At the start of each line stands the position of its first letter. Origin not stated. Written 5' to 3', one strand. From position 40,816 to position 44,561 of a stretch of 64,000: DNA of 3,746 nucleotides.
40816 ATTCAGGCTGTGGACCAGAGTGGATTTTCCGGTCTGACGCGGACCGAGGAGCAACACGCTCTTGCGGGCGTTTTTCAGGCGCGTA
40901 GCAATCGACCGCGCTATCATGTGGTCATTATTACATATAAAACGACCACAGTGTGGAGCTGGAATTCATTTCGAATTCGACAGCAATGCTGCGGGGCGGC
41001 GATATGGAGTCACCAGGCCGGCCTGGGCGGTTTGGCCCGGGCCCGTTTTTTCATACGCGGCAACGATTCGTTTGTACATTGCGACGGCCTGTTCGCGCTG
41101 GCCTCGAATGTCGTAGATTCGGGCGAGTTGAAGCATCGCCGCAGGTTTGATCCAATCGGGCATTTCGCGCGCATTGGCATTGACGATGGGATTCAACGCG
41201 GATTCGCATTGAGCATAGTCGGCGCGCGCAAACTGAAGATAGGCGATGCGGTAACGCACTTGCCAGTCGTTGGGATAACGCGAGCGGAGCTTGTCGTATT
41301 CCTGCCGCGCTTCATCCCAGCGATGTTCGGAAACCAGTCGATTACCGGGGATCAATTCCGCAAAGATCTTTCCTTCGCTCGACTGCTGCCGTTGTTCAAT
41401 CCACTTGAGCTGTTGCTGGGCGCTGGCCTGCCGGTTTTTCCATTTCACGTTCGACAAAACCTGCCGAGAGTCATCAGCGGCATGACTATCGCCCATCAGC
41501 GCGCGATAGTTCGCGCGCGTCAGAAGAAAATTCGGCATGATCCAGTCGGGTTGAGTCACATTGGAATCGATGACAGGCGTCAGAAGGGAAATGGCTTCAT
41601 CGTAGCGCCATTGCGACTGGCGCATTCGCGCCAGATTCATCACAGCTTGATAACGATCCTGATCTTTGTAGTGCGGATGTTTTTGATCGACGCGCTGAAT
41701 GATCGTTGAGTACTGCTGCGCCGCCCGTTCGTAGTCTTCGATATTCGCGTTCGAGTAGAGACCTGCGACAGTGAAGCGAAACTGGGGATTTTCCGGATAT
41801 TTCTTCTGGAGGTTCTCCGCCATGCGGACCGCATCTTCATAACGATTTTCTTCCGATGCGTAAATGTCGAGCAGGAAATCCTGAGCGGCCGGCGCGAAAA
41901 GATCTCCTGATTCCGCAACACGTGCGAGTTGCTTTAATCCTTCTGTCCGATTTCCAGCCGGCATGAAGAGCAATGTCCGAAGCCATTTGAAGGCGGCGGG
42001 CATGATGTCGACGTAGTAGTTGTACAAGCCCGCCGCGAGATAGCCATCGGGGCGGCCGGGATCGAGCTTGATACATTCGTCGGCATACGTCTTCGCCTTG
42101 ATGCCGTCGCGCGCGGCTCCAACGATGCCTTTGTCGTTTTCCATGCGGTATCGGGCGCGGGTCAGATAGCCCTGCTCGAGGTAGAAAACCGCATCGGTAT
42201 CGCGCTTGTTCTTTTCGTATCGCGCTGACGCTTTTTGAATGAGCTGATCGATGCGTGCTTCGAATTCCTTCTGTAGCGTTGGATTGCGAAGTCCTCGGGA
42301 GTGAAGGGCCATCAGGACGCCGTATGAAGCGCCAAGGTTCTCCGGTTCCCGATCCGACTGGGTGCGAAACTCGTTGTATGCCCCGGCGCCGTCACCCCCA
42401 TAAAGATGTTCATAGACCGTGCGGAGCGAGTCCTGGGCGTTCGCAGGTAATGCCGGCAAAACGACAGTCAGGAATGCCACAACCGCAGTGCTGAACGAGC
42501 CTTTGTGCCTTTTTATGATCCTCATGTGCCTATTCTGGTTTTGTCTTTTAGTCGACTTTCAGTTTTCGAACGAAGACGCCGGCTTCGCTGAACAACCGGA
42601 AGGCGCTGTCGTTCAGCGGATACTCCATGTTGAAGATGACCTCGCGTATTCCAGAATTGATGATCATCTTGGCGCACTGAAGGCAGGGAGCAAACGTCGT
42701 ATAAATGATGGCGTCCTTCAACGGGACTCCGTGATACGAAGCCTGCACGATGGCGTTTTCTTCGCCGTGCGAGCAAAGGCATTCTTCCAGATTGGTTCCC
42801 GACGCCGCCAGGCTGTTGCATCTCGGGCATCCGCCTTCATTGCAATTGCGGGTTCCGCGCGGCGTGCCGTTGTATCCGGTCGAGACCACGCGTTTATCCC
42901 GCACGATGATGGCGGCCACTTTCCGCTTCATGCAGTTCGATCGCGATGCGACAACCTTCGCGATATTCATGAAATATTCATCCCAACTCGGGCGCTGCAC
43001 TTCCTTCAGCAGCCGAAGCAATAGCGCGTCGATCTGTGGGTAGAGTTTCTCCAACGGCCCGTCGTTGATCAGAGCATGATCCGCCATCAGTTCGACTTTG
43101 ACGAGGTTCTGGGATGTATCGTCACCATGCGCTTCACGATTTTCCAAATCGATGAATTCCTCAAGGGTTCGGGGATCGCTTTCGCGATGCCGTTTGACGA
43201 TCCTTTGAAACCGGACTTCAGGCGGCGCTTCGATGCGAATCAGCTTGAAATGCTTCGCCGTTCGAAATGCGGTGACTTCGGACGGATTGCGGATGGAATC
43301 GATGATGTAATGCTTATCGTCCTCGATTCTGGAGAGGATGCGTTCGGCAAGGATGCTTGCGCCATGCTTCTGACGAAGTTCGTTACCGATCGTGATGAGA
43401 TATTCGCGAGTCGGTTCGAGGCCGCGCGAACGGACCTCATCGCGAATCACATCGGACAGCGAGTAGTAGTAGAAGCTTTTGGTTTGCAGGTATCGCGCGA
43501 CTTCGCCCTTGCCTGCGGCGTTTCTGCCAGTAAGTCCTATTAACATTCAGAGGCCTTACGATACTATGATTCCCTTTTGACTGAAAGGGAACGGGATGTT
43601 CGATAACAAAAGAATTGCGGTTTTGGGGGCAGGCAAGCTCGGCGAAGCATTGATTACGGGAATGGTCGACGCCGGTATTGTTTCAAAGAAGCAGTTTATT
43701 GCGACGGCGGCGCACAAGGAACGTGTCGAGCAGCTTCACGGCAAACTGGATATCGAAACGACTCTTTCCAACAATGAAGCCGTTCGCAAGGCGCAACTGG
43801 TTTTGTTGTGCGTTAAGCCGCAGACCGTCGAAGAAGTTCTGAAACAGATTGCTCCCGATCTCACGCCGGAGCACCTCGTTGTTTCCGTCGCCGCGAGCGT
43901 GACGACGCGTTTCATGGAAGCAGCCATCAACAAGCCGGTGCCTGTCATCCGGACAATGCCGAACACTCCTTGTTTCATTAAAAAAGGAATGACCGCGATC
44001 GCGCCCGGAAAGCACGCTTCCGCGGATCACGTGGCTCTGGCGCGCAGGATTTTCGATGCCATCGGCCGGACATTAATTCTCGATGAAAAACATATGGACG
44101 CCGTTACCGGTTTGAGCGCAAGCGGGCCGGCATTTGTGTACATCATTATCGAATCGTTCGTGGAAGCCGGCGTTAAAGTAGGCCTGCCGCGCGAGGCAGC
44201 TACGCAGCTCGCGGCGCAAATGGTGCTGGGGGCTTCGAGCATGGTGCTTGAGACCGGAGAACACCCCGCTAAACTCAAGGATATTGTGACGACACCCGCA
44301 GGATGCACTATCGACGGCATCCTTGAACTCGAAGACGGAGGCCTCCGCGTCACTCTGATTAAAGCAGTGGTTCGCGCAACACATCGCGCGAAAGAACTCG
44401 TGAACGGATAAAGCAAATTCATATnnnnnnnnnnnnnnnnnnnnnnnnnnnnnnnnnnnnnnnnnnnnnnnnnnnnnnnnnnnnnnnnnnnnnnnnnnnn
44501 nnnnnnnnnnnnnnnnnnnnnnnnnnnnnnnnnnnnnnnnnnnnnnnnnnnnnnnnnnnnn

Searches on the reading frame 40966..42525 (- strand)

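Call 11: search_protein_families(library=pfam, proteins=[window:40966-42525:-])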
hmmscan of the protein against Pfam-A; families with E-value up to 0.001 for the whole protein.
window:40966-42525:- (519 aa): 7 families
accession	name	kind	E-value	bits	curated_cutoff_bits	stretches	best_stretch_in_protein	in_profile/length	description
PF14559.12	TPR_19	-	6e-16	59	25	1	397-458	1-61/68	Tetratricopeptide repeat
PF13428.12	TPR_14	-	1.4e-09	38.1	23.5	0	396-429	10-43/44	Tetratricopeptide repeat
PF13174.12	TPR_6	-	6e-08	33.3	26.3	0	463-492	2-31/33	Tetratricopeptide repeat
PF13432.12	TPR_16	-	0.00012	22.9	32.7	0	394-438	4-48/65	Tetratricopeptide repeat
PF14561.12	TPR_20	-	0.00022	21.9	25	0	416-486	17-83/90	Tetratricopeptide repeat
PF13424.12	TPR_12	-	0.00027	21.5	30.1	0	425-493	7-77/77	Tetratricopeptide repeat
PF13176.12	TPR_7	-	0.00062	20.1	27.9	0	463-489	1-27/36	Tetratricopeptide repeat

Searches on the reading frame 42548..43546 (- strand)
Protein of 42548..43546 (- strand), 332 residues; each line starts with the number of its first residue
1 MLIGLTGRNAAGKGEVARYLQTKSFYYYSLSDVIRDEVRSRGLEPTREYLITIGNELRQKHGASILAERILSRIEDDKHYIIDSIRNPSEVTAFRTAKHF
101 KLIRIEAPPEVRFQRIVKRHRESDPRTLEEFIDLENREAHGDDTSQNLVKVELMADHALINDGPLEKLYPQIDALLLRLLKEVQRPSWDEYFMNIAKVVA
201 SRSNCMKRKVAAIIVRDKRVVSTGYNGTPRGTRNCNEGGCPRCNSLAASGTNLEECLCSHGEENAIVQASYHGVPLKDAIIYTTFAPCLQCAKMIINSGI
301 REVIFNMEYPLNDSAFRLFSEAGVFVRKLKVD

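Call 11: search_protein_families(library=pfam, proteins=[window:42548-43546:-])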
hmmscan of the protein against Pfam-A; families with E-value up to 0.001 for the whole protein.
window:42548-43546:- (332 aa): 4 families
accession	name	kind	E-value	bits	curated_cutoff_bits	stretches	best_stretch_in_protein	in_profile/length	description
PF00383.29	dCMP_cyt_deam_1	-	2.8e-25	88.6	25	1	187-306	2-101/102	Cytidine and deoxycytidylate deaminase zinc-binding region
PF14437.12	MafB19-deam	-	1.9e-19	70.4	27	1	187-310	2-104/142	MafB19-like deaminase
PF13207.12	AAA_17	-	5e-11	43.5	27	1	7-130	2-134/136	AAA domain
PF13238.12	AAA_18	-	7.2e-11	43.1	29.4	1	3-135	1-120/128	AAA domain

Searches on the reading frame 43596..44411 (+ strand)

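Call 11: search_protein_families(library=pfam, proteins=[window:43596-44411:+])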
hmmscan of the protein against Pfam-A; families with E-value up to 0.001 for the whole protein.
window:43596-44411:+ (271 aa): 7 families
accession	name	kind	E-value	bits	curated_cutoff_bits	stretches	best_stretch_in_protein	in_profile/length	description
PF14748.11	P5CR_dimer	-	6.4e-39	132.9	25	1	164-268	1-105/105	Pyrroline-5-carboxylate reductase dimerisation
PF03807.23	F420_oxidored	-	2.5e-20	73.3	21.6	1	6-100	1-93/94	NADP oxidoreductase coenzyme F420-dependent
PF03446.21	NAD_binding_2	-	1.1e-06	29.2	21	1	6-102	1-96/161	NAD binding domain of 6-phosphogluconate dehydrogenase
PF02153.23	PDH_N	-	8.7e-06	25.8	26.5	1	44-109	23-88/154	Prephenate dehydrogenase, nucleotide-binding domain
PF07991.19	KARI_N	-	1.1e-05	25.5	20.6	1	2-125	2-120/165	Acetohydroxy acid isomeroreductase, NADPH-binding domain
PF02558.23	ApbA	-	4.5e-05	23.6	22.2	1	7-98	1-99/150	Ketopantoate reductase PanE/ApbA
PF01210.29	NAD_Gly3P_dh_N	-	9e-05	22.9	23.1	1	7-99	2-103/158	NAD-dependent glycerol-3-phosphate dehydrogenase N-terminus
